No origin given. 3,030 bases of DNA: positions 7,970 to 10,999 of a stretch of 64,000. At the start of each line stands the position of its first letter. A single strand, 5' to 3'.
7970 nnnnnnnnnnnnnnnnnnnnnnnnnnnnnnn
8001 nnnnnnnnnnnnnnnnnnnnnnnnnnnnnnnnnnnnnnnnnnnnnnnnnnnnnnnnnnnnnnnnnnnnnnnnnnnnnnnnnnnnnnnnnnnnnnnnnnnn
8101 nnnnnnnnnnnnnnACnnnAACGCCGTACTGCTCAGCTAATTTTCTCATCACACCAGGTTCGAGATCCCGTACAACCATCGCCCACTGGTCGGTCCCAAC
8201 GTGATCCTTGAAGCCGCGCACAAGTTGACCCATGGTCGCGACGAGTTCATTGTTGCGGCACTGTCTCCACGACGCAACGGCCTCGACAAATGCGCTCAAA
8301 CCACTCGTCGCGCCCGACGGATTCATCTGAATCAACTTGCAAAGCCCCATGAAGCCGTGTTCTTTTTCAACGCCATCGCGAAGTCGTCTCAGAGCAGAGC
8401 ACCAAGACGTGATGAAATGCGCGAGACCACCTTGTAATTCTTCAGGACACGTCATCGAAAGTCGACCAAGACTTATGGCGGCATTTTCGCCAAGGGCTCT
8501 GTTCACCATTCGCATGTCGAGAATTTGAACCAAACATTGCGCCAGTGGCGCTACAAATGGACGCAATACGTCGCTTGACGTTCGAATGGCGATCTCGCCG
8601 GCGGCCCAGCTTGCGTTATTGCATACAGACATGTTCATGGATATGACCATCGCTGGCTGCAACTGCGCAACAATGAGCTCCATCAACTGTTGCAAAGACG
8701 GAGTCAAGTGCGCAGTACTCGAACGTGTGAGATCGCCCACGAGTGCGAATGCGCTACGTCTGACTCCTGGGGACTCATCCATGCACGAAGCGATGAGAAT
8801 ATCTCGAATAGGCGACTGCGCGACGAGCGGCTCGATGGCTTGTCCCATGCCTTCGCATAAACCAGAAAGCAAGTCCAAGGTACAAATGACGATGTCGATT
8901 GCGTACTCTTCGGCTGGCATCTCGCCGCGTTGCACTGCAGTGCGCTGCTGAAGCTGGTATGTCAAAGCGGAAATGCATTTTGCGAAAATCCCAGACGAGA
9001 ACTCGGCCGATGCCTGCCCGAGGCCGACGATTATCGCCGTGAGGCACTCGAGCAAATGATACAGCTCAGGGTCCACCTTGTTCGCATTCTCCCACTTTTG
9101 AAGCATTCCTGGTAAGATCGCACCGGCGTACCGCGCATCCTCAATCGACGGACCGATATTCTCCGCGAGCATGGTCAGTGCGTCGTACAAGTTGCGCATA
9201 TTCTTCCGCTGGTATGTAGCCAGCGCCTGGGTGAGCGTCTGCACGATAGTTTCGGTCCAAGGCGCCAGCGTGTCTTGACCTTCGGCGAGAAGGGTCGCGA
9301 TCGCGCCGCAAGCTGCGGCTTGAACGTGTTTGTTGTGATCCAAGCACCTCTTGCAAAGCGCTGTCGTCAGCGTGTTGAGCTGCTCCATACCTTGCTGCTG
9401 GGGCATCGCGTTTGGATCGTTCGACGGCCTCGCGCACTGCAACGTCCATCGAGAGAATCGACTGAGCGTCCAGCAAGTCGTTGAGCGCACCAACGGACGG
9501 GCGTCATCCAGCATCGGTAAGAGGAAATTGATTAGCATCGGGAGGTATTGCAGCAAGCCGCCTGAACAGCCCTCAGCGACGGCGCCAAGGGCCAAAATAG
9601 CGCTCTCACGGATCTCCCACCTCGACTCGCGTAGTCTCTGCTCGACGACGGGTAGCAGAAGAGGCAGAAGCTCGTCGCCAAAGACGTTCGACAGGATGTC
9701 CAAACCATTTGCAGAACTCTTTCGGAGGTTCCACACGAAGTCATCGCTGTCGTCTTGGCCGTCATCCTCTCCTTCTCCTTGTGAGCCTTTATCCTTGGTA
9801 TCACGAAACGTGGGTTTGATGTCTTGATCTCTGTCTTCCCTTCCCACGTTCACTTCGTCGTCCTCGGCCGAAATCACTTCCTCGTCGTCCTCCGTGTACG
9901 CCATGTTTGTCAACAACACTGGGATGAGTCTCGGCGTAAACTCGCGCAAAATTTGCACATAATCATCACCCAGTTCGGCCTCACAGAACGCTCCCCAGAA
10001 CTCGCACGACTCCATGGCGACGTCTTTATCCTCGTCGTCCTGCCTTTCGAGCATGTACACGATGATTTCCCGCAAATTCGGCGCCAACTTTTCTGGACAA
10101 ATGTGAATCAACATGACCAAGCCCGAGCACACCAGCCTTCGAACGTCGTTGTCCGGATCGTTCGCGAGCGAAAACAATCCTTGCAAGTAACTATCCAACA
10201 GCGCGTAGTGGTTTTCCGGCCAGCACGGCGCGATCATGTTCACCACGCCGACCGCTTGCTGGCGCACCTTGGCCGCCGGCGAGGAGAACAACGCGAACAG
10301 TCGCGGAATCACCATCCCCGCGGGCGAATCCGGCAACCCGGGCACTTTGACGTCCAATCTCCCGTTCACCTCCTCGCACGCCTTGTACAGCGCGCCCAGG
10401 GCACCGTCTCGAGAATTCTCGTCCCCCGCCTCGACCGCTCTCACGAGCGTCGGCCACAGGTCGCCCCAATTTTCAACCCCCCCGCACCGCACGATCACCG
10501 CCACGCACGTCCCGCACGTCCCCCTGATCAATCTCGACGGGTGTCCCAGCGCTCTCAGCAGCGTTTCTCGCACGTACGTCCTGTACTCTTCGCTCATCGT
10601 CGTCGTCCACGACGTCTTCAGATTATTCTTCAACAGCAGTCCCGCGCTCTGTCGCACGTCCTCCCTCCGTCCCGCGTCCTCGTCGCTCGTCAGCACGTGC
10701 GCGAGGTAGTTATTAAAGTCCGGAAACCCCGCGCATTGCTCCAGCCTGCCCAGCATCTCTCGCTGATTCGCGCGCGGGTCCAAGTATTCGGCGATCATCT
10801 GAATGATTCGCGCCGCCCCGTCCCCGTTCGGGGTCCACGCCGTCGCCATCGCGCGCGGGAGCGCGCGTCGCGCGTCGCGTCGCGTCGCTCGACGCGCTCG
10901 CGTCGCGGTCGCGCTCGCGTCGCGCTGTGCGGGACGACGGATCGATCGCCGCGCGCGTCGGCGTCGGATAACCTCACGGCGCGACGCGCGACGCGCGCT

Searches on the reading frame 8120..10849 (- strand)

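Call 4: search_protein_families(library=pfam, proteins=[window:8120-10849:-])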
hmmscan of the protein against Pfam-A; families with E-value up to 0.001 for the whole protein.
window:8120-10849:- (910 aa): 14 families
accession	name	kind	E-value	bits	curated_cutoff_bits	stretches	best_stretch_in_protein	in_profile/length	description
PF13513.12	HEAT_EZ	-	3.6e-24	85.2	27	1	411-465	1-55/55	HEAT-like repeat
PF02985.28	HEAT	-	6.2e-23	79.1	23.5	0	439-467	1-29/31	HEAT repeat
PF25757.1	TPR_DNAAF5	-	5.1e-13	49.3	27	0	143-290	6-156/288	Dynein axonemal assembly factor 5-like, TPR repeats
PF13646.12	HEAT_2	-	5.4e-13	49.5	27.7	0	400-465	2-58/88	HEAT repeats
PF03810.25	IBN_N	-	2e-10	40.9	21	1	36-102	5-72/73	Importin-beta N-terminal domain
PF24714.1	TOR1L1_N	-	2.1e-09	37.6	43.3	0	391-545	35-182/281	TORTIFOLIA1 N-terminal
PF25574.1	TPR_IMB1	-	3.6e-07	29.7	29.1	0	505-709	161-364/388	Importin subunit beta-1-like, TPR repeats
PF24987.1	HEAT_EF3_N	-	7e-07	29.8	32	0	395-456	101-163/169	EF3 N-terminal HEAT repeat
PF12717.13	Cnd1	-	7.4e-06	26.5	26.4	0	439-560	22-125/162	non-SMC mitotic condensation complex subunit 1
PF24173.1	TPR_TTI1_N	-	7.6e-06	25.5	27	0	686-728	283-325/330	TTI1 N-terminal TPR domain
PF24436.2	INTS7_N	-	9e-06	25.5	42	0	483-624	350-482/503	Integrator complex subunit 7, N-terminal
PF12755.13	Vac14_Fab1_bd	-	2.4e-05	25.3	22.1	0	217-278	24-85/97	Vacuolar 14 Fab1-binding region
PF24492.1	HEAT_ECM29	-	0.00054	20.6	27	0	721-816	66-158/160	Proteasome adapter and scaffold protein ECM29, HEAT-repeat domain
PF21047.3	HEAT_Maestro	-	0.00075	19.9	27.4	0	488-564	115-191/229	Maestro, HEAT repeats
